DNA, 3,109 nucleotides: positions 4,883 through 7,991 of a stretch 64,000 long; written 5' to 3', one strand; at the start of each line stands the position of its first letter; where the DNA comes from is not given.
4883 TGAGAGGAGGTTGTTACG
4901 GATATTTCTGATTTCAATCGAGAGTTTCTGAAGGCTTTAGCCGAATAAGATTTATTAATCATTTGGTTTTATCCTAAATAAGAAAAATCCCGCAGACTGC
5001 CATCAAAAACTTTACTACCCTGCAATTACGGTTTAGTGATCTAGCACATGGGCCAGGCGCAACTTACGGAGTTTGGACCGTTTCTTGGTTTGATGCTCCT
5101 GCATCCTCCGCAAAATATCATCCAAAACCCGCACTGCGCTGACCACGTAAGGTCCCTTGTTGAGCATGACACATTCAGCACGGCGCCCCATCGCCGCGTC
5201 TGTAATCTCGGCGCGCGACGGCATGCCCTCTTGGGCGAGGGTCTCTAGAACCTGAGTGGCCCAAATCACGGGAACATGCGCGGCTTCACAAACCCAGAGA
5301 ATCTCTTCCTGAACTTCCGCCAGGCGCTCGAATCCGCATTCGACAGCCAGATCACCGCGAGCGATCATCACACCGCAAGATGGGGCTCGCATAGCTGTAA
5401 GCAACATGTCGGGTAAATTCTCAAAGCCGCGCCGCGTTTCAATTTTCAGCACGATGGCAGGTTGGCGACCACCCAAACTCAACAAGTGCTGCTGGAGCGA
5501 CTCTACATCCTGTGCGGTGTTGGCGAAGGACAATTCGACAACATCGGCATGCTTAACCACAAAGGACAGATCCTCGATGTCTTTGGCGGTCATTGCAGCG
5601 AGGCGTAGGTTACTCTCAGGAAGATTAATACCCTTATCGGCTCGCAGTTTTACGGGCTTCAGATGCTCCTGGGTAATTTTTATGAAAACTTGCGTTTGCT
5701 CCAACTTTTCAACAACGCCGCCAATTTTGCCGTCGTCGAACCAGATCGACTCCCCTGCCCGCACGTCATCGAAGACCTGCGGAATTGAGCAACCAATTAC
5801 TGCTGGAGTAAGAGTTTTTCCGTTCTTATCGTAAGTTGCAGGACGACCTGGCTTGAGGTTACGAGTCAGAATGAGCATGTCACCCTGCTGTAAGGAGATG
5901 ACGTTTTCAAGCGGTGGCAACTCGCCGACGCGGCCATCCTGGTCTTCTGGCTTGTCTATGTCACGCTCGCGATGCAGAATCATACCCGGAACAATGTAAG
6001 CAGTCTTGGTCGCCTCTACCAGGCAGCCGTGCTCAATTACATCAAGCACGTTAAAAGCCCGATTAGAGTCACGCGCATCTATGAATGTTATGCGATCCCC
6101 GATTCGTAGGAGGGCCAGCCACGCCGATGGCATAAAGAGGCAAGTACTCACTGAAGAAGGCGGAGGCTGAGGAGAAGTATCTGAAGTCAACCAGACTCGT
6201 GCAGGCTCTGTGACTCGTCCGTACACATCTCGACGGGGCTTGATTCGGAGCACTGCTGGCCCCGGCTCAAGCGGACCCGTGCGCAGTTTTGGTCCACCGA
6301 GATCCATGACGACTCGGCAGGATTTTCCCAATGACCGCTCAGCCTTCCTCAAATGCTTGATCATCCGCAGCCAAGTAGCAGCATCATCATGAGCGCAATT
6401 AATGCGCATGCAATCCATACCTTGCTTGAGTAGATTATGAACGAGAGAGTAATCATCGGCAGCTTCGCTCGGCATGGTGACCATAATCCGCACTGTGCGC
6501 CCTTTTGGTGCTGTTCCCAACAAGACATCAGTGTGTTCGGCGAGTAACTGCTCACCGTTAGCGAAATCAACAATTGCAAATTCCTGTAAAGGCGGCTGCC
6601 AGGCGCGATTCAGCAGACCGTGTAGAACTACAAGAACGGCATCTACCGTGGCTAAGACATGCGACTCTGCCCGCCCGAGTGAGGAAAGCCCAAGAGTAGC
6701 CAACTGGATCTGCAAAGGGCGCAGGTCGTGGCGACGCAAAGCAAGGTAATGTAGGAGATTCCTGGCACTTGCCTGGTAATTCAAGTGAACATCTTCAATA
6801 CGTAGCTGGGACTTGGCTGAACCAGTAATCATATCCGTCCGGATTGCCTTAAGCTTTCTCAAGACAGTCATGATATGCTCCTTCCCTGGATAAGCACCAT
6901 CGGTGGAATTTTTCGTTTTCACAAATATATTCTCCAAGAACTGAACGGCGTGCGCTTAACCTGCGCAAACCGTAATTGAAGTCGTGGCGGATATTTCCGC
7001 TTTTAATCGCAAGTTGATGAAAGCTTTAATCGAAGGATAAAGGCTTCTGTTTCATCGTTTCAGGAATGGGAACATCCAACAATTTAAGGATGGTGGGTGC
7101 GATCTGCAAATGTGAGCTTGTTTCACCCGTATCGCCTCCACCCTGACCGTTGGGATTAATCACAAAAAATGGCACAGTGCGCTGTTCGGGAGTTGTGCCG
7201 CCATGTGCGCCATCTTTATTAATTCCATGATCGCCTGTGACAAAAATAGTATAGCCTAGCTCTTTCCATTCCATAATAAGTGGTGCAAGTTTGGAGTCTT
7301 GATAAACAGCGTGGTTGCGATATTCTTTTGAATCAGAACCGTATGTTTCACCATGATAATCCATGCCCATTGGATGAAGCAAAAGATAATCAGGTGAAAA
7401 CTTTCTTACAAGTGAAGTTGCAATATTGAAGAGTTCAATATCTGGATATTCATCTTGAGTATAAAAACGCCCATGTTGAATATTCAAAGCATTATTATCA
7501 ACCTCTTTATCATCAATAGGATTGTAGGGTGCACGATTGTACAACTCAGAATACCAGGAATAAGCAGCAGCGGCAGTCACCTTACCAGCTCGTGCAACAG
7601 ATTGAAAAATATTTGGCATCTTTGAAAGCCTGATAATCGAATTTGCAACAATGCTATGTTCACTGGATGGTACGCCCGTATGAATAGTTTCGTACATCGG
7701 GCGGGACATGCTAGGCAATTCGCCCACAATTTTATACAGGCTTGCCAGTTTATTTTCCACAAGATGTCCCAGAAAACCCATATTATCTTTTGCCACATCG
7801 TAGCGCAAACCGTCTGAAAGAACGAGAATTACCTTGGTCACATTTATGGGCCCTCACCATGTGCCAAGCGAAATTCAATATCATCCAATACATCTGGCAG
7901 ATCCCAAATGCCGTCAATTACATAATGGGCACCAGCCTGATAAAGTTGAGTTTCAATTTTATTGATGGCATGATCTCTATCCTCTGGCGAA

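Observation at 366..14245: Serial copies of the PfpI gene 3' end partition the phosphonate island into three cargo blocks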

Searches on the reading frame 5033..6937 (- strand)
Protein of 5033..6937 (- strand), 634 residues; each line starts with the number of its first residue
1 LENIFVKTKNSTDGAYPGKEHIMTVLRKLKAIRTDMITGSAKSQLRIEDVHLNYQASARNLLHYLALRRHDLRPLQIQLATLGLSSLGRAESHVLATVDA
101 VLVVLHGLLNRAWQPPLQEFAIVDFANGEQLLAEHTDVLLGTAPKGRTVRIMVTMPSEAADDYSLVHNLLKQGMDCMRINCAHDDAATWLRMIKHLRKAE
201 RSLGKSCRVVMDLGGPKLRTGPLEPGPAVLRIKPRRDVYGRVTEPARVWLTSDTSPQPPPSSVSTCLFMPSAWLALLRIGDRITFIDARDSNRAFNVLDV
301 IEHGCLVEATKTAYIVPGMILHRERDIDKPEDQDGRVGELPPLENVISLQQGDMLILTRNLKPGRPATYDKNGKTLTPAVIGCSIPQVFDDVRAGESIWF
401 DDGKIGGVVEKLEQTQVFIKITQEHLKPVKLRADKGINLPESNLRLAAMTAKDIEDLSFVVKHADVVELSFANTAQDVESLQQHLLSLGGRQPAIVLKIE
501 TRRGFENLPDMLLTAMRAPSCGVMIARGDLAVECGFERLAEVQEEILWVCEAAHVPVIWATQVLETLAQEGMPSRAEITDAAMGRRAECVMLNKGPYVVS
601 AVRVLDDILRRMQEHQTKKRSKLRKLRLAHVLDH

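Call 10: search_protein_families(library=pfam, proteins=[window:5033-6937:-])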
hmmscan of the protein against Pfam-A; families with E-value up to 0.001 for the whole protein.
window:5033-6937:- (634 aa): 1 family
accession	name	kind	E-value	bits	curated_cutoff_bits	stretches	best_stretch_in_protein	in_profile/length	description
PF00224.27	PK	-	3.3e-50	171.5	30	2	373-593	101-315/328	Pyruvate kinase, barrel domain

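Call 22: find_homologous_proteins(query=window:5033-6937:-, max_evalue=1e-20)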
Query window:5033-6937:- (634 aa): 8000 proteins with E <= 1e-20 among 8000 candidates; the best 120 are listed.
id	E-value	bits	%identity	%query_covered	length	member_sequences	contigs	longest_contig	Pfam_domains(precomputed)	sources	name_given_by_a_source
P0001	0.0e+0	1375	100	97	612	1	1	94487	PF00224.28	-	-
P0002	0.0e+0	1128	81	99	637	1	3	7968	PF00224.28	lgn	-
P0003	0.0e+0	1092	77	99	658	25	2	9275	PF00224.28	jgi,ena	-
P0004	0.0e+0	1076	77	98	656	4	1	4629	PF00224.28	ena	-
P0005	0.0e+0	1072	77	98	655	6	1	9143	PF00224.28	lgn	-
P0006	0.0e+0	1071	76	99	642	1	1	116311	PF00224.28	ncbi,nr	ncbi:MAG: pyruvate kinase [Thiobacillus sp.]|nr:pyruvate kinase [Thiobacillus sp.]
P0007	0.0e+0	1062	75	99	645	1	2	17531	PF00224.28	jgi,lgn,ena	-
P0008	0.0e+0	1061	76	98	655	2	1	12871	PF00224.28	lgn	-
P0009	0.0e+0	1059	75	99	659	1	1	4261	PF00224.28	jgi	-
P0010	0.0e+0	1058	75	99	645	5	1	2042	PF00224.28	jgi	jgi:pyruvate kinase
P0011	0.0e+0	1058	75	99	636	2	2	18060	PF00224.28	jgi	-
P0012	0.0e+0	1056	75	99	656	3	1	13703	PF00224.28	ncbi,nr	ncbi:MAG: pyruvate kinase [Gammaproteobacteria bacterium]|nr:pyruvate kinase [Gammaproteobacteria ba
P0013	0.0e+0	1056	76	98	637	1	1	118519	PF00224.28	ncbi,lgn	-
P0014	0.0e+0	1054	75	98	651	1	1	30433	PF00224.28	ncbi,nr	ncbi:MAG: pyruvate kinase [Thiobacillus sp.]|nr:pyruvate kinase [Thiobacillus sp.]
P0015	0.0e+0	1052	74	100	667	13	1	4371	PF00224.28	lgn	-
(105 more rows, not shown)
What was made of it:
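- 5033..6937 (-): Pyruvate kinase gene (long form), of foreign composition. Best homologs are 75-81%; the named ones among the closest (74-76%) are Thiobacillus and other Proteobacteria, and the best (P0002, 81%) is unnamed (call 22).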

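Call 23: find_encoding_contigs(protein=P0002, flank=8000, max_places=4)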
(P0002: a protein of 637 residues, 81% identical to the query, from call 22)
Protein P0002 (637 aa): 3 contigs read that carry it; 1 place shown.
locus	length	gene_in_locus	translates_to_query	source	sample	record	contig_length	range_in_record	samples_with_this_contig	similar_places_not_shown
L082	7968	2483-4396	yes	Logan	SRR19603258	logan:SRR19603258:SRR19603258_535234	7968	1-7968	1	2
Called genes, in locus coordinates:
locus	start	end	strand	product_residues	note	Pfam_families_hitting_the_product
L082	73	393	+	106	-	-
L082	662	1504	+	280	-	PF17115:Toast_rack_N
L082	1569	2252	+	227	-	PF11667:DUF3267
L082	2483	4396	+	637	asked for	PF00224:PK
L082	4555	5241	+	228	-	-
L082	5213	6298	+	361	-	PF02517:Rce1-like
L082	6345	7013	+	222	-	-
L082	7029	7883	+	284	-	PF02517:Rce1-like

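Call 24: find_encoding_contigs(protein=P0003, flank=8000, max_places=4)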
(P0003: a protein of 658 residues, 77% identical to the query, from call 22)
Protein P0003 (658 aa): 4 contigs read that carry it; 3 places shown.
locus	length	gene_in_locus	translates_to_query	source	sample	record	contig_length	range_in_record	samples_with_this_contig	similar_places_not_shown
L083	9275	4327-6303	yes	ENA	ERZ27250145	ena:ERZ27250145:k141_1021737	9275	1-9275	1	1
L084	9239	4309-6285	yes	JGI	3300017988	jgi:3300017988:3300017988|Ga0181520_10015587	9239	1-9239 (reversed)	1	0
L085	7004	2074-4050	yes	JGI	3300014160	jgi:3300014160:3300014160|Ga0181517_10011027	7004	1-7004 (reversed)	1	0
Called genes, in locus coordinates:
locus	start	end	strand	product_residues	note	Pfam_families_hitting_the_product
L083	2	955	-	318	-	?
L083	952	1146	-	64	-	PF13396:PLDc_N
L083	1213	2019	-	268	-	-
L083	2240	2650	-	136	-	-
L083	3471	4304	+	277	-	PF02463:SMC_N (faint), PF00005:ABC_tran, PF13304:AAA_21 (faint)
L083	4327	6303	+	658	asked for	PF00224:PK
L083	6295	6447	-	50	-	-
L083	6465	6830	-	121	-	PF01258:zf-dskA_traR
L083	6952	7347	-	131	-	PF01740:STAS, PF13466:STAS_2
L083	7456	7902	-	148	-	PF00072:Response_reg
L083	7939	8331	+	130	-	-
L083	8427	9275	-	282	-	?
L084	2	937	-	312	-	?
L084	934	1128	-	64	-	PF13396:PLDc_N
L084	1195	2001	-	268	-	-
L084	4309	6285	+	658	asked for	PF00224:PK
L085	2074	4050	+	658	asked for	PF00224:PK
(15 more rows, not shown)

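Call 25: find_encoding_contigs(protein=P0001, flank=10000, max_places=4)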
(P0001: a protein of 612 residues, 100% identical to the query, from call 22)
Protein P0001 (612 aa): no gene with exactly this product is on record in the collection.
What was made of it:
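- Tried and rejected: Not on record (call 25).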

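Call 58: search_protein_families(library=ncbifam, proteins=[window:5033-6937:-], max_evalue=0.00001)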
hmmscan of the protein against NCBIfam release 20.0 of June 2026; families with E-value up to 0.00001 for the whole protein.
window:5033-6937:- (634 aa): 7 families
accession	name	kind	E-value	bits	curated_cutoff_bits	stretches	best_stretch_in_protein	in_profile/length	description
NF011314.0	PRK14725.1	equivalog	3.8e-250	831.5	642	1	19-630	12-611/614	pyruvate kinase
TIGR01064.1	pyruv_kin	equivalog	6.7e-67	226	306.4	2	371-620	95-343/476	pyruvate kinase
NF004491.0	PRK05826.1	subfamily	2.3e-65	220.9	432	2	361-622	87-347/477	pyruvate kinase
NF004886.0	PRK06247.1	subfamily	4.5e-56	190.5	623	2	379-618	105-338/476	pyruvate kinase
NF004978.0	PRK06354.1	subfamily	7.4e-53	179.9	462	2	364-622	93-351/590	pyruvate kinase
NF006664.0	PRK09206.1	equivalog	1e-45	156.2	686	2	381-621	106-344/470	pyruvate kinase PykF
NF005234.0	PRK06739.1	equivalog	2.9e-35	121.8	564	1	387-603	105-319/352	pyruvate kinase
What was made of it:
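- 5033..6937 (-): NCBIfam NF011314, 831 bits against a cut-off of 642 (call 58).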

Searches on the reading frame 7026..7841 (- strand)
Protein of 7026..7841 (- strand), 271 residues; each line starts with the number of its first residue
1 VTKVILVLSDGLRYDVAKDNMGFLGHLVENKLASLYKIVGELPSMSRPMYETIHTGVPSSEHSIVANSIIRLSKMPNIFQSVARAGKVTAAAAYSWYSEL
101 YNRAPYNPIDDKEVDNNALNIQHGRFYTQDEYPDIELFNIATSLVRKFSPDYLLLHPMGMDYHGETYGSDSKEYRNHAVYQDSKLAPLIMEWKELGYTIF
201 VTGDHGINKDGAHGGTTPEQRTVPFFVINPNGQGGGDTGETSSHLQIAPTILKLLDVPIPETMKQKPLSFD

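Call 10: search_protein_families(library=pfam, proteins=[window:7026-7841:-])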
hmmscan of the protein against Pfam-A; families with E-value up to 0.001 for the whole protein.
window:7026-7841:- (271 aa): 3 families
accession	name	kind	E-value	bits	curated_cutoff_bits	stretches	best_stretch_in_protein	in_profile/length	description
PF01663.27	Phosphodiest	-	1.7e-15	57.9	23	1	4-208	1-222/342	Type I phosphodiesterase / nucleotide pyrophosphatase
PF00884.28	Sulfatase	-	2e-09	37.6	25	1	4-257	3-301/301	Sulfatase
PF01676.23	Metalloenzyme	-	3.3e-06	27.2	24.3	1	124-257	118-250/252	Metalloenzyme superfamily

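Call 47: find_encoding_contigs(protein=window:7026-7841:-, flank=10000, max_places=6)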
Protein window:7026-7841:- (271 aa): 1 contig read that carries it; 1 place shown.
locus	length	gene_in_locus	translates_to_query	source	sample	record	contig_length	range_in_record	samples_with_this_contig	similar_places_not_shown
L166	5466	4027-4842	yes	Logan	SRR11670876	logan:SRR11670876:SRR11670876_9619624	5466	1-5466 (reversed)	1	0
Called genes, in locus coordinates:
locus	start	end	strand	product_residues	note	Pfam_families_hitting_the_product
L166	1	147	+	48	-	?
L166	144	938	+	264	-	PF00528:BPD_transp_1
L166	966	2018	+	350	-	PF00005:ABC_tran, PF13304:AAA_21 (weak), PF08402:TOBE_2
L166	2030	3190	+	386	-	PF00266:Aminotran_5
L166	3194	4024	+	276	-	PF00702:Hydrolase, PF13419:HAD_2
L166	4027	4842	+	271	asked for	PF00884:Sulfatase, PF01663:Phosphodiest, PF01676:Metalloenzyme (weak)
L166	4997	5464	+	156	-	?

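Call 58: search_protein_families(library=ncbifam, proteins=[window:7026-7841:-], max_evalue=0.00001)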
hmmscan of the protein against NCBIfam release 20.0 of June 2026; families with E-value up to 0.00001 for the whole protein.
window:7026-7841:- (271 aa): 1 family
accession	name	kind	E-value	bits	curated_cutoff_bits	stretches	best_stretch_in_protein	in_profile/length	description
TIGR01307.1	pgm_bpd_ind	equivalog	2.5e-07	29.5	330.65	1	182-268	415-503/504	2,3-bisphosphoglycerate-independent phosphoglycerate mutase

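Call 63: find_homologous_proteins(query=window:7026-7841:-, max_evalue=1e-60)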
Query window:7026-7841:- (271 aa): 1500 proteins with E <= 1e-60 among 1926 candidates; the best 120 are listed.
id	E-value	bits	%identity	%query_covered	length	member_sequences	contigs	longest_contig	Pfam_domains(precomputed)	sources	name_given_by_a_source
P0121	3.5e-181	619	100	100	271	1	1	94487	PF01676.24,PF01663.28,PF00884.29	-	-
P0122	1.3e-157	541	86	100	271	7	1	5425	PF01676.24,PF01663.28,PF00884.29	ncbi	-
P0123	4.4e-157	540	86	100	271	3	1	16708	PF01676.24,PF01663.28,PF00884.29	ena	-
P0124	4.2e-156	536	85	100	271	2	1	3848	PF01663.28,PF00884.29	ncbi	-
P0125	1.2e-154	532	85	100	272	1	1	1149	PF01663.28,PF00884.29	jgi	jgi:predicted AlkP superfamily pyrophosphatase or phosphodiesterase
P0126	2.0e-154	531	85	100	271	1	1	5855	PF01663.28,PF00884.29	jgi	jgi:predicted AlkP superfamily pyrophosphatase or phosphodiesterase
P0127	9.9e-154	529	84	100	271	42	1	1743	PF01663.28,PF00884.29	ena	-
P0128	2.3e-153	527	85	100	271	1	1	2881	PF01676.24,PF01663.28,PF00884.29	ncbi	-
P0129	7.8e-153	526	84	100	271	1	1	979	PF01676.24,PF01663.28,PF00884.29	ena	-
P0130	9.5e-153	525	84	100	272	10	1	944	PF01663.28,PF00884.29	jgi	jgi:predicted AlkP superfamily pyrophosphatase or phosphodiesterase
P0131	2.5e-152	524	83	100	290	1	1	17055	PF01663.28,PF00884.29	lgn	-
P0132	2.6e-152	524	84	100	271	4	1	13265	PF01676.24,PF01663.28,PF00884.29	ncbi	-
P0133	3.7e-152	523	83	100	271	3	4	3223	PF01663.28,PF00884.29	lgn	-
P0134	6.8e-152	523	84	100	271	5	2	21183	PF01676.24,PF01663.28,PF00884.29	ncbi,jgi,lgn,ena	-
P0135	2.4e-151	521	83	100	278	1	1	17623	PF01663.28,PF00884.29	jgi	jgi:predicted AlkP superfamily pyrophosphatase or phosphodiesterase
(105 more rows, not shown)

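Call 64: find_encoding_contigs(protein=P0123, flank=10000, max_places=2)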
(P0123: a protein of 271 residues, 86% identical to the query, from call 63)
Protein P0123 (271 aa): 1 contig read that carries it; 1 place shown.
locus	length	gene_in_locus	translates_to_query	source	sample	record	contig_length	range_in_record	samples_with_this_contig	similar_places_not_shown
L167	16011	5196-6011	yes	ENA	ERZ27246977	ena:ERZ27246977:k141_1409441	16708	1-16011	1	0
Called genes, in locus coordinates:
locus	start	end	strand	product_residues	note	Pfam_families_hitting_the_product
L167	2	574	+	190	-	?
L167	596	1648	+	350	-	PF00005:ABC_tran, PF13304:AAA_21 (weak), PF08402:TOBE_2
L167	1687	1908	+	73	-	-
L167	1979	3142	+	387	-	PF00266:Aminotran_5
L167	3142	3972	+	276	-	PF00702:Hydrolase, PF13419:HAD_2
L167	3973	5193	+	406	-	PF00890:FAD_binding_2 (weak), PF01266:DAO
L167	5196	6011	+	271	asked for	PF00884:Sulfatase, PF01663:Phosphodiest, PF01676:Metalloenzyme (weak)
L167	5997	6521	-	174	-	PF01965:DJ-1_PfpI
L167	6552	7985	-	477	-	PF01546:Peptidase_M20, PF07687:M20_dimer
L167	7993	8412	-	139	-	PF01894:YjbQ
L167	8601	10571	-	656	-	PF00989:PAS (weak), PF13188:PAS_8 (faint), PF08448:PAS_4, PF13426:PAS_9, PF00512:HisKA, PF02518:HATPase_c, PF13581:HATPase_c_2 (faint)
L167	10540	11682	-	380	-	PF00072:Response_reg, PF00512:HisKA, PF02518:HATPase_c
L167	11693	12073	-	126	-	PF16697:Yop-YscD_cpl, PF00498:FHA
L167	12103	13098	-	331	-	PF00072:Response_reg, PF13487:HD_5, PF01966:HD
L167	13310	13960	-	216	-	PF00072:Response_reg, PF00196:GerE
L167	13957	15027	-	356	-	PF00072:Response_reg, PF07730:HisKA_3, PF02518:HATPase_c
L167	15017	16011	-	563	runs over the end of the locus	?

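Call 65: find_encoding_contigs(protein=P0122, flank=10000, max_places=2)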
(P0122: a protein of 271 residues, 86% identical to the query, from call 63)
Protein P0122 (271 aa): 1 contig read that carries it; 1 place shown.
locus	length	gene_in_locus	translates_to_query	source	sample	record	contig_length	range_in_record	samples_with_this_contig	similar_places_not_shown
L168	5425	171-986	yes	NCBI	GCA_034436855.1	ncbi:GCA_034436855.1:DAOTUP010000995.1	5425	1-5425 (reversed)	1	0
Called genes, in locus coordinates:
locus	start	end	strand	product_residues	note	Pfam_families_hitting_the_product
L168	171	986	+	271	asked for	PF00884:Sulfatase, PF01663:Phosphodiest, PF01676:Metalloenzyme (weak)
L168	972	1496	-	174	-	PF01965:DJ-1_PfpI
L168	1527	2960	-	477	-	PF01546:Peptidase_M20, PF07687:M20_dimer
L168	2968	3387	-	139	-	PF01894:YjbQ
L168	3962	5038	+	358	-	-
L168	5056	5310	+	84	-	-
